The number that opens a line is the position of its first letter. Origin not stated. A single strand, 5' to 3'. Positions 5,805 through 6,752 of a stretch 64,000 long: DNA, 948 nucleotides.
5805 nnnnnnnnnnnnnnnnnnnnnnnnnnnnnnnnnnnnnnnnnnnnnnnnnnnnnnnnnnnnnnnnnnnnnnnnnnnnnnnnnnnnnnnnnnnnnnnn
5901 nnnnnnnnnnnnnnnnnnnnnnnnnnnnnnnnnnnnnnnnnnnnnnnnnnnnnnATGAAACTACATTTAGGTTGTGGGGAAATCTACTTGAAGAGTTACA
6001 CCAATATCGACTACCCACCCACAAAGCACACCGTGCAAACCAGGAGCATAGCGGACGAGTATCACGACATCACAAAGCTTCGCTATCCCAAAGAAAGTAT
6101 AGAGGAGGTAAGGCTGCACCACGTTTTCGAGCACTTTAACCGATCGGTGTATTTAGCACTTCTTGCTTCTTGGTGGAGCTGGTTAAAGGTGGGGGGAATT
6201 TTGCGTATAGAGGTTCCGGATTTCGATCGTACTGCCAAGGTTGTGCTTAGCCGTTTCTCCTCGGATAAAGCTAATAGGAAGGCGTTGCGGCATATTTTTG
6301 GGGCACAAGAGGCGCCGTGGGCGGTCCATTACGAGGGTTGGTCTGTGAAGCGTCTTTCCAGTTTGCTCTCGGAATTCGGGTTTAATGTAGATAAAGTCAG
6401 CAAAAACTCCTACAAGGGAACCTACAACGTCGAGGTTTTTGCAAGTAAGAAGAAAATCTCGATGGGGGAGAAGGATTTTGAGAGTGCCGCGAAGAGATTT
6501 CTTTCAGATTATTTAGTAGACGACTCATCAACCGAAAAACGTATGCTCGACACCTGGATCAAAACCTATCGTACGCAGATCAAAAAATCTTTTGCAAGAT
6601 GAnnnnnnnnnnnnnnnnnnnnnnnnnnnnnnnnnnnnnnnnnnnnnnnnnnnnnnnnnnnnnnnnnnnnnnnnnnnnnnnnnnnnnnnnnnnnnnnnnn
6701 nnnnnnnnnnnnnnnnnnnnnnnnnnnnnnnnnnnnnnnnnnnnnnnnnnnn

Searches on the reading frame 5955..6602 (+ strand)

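Call 17: search_protein_families(library=pfam, proteins=[window:5955-6602:+], max_evalue=0.001)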
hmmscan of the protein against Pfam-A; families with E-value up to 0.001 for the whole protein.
window:5955-6602:+ (215 aa): 1 family
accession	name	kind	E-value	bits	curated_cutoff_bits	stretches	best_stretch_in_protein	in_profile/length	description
PF13489.12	Methyltransf_23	-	0.00072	19.8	27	0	14-147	46-163/164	Methyltransferase domain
